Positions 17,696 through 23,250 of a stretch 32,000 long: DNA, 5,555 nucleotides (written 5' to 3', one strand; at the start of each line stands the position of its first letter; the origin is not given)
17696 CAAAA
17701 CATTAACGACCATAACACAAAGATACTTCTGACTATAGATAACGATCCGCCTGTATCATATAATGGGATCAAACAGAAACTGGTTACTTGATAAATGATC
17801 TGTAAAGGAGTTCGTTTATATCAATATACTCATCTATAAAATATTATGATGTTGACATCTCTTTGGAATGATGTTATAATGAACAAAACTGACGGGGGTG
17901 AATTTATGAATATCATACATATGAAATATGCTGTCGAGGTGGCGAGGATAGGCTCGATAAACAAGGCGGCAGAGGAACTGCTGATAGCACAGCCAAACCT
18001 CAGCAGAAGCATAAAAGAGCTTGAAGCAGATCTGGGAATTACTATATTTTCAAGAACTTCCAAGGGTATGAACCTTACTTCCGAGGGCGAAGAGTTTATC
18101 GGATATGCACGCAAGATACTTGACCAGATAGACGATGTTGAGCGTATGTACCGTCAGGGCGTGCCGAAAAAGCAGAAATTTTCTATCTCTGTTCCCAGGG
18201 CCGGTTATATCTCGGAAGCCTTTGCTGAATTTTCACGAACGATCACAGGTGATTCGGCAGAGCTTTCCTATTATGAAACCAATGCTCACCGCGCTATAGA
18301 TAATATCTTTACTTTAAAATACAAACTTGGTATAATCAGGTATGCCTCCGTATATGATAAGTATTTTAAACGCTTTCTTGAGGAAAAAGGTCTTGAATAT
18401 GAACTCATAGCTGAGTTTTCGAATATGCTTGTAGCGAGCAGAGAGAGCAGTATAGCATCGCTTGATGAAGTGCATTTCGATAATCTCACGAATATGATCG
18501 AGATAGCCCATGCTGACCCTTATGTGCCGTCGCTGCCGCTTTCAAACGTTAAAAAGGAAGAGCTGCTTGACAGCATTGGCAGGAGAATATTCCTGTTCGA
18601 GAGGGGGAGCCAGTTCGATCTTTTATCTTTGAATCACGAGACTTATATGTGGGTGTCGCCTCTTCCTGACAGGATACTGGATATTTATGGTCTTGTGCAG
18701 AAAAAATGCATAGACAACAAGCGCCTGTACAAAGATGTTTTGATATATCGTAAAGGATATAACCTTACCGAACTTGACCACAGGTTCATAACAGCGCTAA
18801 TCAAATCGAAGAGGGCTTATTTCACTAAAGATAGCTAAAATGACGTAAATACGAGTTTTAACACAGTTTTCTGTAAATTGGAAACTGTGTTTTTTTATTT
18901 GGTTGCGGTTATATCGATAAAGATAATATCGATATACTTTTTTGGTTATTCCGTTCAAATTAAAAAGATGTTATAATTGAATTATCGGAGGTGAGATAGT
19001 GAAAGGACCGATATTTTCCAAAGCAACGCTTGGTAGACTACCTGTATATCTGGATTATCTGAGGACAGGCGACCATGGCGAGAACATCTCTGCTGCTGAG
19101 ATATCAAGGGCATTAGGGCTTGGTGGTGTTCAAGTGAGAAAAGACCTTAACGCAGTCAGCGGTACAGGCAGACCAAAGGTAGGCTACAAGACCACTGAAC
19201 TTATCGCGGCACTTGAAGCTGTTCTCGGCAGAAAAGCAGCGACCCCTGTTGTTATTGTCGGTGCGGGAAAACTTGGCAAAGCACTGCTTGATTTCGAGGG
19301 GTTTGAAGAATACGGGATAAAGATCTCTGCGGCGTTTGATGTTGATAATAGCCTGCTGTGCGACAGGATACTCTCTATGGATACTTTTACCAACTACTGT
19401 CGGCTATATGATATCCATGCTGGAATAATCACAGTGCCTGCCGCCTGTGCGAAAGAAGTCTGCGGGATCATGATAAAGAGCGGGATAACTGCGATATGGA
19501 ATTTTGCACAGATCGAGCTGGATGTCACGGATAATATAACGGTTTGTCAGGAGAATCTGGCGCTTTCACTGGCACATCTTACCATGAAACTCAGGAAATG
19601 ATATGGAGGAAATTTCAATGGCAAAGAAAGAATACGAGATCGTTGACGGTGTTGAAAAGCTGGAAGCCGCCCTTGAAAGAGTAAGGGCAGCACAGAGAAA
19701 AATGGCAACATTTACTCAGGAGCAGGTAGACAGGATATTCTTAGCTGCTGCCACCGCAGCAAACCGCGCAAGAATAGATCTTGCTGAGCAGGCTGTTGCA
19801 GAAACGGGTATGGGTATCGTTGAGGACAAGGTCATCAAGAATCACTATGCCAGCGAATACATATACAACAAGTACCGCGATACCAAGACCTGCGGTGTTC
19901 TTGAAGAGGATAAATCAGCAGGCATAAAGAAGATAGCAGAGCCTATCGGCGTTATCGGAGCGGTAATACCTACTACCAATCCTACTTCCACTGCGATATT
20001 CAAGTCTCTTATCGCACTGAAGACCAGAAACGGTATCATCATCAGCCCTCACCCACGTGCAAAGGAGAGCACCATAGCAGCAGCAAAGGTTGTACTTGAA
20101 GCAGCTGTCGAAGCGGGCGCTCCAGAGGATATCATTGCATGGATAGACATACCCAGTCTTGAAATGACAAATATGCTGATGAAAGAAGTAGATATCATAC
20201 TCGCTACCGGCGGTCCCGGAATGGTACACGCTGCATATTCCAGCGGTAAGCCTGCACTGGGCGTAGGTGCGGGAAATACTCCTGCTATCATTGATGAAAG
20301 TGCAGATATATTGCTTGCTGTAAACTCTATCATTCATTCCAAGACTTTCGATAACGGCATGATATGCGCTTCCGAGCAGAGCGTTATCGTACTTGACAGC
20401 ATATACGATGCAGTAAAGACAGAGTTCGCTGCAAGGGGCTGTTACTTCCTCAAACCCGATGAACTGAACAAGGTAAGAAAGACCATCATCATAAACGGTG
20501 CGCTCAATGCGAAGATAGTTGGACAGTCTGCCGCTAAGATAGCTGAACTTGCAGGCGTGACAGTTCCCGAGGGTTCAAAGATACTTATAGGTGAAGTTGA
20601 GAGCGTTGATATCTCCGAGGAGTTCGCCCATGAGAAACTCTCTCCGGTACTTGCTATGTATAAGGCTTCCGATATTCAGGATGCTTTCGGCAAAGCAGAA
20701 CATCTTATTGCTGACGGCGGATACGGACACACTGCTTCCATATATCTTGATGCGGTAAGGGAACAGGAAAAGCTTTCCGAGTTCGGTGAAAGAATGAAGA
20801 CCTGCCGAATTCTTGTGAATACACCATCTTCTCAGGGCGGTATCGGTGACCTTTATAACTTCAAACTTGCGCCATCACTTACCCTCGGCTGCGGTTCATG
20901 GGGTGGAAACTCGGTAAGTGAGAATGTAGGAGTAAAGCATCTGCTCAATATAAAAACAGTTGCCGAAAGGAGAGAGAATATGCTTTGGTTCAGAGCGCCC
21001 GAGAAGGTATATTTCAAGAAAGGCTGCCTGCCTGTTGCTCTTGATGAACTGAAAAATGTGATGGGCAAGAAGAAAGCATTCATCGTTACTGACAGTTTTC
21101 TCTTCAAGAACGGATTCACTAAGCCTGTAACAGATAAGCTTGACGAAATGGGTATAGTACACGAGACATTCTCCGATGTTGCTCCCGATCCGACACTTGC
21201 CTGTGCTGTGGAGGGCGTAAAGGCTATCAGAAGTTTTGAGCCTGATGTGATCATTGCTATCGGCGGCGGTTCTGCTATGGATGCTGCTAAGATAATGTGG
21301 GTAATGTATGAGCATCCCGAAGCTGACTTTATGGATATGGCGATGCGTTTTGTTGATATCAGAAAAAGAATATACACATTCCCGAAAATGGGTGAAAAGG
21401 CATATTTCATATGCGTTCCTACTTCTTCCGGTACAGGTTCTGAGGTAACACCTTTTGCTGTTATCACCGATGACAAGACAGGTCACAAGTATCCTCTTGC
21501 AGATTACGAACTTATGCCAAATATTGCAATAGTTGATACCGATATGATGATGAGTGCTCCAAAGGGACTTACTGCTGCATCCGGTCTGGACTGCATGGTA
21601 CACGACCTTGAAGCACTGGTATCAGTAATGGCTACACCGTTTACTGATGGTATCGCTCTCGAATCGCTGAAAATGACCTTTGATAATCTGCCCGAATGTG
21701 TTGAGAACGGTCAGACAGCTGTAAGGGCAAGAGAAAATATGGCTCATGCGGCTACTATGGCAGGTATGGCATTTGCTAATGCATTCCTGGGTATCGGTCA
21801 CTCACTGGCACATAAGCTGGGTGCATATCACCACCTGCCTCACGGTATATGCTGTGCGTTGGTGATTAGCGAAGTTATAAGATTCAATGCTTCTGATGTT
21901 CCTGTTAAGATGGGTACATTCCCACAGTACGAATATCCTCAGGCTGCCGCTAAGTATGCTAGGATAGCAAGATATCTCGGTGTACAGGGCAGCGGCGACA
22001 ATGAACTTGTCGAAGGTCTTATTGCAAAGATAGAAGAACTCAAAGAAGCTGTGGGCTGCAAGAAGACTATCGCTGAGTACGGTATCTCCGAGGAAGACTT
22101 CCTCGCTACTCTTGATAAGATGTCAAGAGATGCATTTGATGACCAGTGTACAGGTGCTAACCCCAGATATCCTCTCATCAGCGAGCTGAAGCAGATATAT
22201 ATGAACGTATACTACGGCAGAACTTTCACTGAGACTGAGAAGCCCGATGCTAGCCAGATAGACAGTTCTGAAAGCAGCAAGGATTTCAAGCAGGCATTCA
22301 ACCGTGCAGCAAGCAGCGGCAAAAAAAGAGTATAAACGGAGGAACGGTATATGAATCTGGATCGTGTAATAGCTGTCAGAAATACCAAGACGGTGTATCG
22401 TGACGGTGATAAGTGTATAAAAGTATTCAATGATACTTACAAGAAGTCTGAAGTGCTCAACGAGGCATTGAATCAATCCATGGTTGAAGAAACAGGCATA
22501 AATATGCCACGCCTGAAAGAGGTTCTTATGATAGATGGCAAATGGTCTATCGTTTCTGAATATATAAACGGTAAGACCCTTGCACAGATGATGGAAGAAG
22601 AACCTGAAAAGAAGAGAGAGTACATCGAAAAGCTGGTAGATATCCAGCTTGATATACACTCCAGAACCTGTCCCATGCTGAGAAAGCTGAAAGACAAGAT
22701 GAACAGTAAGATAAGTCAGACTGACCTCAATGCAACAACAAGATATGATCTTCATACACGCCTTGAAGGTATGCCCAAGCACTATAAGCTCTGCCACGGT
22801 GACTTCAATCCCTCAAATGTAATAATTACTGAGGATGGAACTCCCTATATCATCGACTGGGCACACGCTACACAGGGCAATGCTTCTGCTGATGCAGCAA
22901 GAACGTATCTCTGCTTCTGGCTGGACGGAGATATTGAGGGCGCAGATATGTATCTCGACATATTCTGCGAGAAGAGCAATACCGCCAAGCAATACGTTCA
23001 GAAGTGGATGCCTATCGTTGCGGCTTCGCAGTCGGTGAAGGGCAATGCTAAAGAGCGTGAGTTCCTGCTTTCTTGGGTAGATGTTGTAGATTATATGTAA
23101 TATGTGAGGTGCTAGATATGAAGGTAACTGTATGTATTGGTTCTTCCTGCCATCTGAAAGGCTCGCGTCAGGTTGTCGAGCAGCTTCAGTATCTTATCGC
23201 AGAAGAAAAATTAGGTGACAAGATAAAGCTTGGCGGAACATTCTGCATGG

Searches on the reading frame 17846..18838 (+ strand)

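Call 8: search_protein_families(library=pfam, proteins=[window:17846-18838:+], max_evalue=0.001)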
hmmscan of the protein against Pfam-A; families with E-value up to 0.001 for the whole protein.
window:17846-18838:+ (330 aa): 1 family
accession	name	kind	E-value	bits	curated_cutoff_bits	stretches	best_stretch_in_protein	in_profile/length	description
PF00126.33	HTH_1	-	5.3e-18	65.2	26.6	1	25-82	3-60/60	Bacterial regulatory helix-turn-helix protein, lysR family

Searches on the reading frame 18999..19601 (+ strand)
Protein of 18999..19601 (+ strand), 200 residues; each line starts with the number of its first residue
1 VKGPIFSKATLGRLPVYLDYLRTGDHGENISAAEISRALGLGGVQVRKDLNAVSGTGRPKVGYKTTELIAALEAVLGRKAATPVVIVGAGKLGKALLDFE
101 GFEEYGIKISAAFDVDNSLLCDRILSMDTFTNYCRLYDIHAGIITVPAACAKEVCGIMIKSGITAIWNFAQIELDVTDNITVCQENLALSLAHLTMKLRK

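Call 98: search_protein_families(library=pfam, proteins=[window:18999-19601:+], max_evalue=0.0001)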
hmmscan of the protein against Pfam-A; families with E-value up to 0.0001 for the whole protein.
window:18999-19601:+ (200 aa): 2 families
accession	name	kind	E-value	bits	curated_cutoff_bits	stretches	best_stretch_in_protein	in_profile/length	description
PF02629.25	CoA_binding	-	4.9e-14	53.3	22.3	1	81-171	3-96/97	CoA binding domain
PF06971.19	Put_DNA-bind_N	-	7.7e-12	45.5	27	1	7-51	3-49/49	Putative DNA-binding protein N-terminus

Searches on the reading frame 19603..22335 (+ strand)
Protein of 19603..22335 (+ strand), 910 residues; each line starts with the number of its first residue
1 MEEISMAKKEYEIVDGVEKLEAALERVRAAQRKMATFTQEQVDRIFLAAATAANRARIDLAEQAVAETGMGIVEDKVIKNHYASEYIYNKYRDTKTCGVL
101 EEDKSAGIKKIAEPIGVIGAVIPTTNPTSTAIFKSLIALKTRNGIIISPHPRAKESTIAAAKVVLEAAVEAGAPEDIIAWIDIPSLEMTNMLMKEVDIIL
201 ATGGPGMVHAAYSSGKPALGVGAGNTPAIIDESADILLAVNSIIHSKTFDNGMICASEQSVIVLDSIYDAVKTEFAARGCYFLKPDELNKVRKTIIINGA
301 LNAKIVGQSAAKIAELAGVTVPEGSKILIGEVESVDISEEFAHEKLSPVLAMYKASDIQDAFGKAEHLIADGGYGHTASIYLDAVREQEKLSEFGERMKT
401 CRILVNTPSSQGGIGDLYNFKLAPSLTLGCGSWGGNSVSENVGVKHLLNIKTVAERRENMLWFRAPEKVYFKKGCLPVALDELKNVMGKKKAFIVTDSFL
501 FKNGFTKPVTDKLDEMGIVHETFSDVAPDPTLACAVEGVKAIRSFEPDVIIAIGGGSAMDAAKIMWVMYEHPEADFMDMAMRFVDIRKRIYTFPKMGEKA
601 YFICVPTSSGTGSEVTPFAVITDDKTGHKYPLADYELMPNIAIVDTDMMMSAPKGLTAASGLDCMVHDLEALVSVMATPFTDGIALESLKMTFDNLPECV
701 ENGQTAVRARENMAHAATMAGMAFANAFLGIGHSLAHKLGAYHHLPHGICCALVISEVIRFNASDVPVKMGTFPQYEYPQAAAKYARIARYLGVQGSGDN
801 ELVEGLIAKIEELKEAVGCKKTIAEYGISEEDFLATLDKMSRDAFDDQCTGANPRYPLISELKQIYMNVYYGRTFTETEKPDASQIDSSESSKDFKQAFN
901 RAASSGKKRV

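Call 98: search_protein_families(library=pfam, proteins=[window:19603-22335:+], max_evalue=0.0001)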
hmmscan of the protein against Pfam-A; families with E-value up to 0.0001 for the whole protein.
window:19603-22335:+ (910 aa): 4 families
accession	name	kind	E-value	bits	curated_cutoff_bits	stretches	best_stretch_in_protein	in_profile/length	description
PF25137.1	ADH_Fe_C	-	1.9e-51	175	27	1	657-868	1-192/194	Fe-containing alcohol dehydrogenase family, C-terminal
PF00465.25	Fe-ADH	-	2.6e-47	161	31.3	1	466-646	1-168/168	Iron-containing alcohol dehydrogenase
PF00171.27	Aldedh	-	4.4e-24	85.3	23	1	18-382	29-402/461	Aldehyde dehydrogenase family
PF13685.12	Fe-ADH_2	-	4.9e-10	40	28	1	482-565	12-93/149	Iron-containing alcohol dehydrogenase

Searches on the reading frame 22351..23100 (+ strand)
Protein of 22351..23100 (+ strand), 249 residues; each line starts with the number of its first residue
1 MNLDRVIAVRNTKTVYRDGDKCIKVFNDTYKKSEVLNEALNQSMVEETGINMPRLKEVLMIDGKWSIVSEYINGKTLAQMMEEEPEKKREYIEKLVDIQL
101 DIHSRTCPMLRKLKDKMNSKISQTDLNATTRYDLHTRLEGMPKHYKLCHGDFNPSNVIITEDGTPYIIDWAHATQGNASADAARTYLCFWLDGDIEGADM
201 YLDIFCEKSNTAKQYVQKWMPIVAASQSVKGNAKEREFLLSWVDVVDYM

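Call 98: search_protein_families(library=pfam, proteins=[window:22351-23100:+], max_evalue=0.0001)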
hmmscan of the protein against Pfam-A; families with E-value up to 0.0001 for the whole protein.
window:22351-23100:+ (249 aa): 3 families
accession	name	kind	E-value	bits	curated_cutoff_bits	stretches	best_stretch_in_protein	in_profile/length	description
PF01636.29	APH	-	1.4e-12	48.3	23.2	1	24-196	26-220/239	Phosphotransferase enzyme family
PF01163.29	RIO1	-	6.2e-08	32.9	22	1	128-175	106-153/187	RIO domain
PF19974.5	TCAD9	-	1e-07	31.9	40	1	129-184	283-336/429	Ternary complex associated domain 9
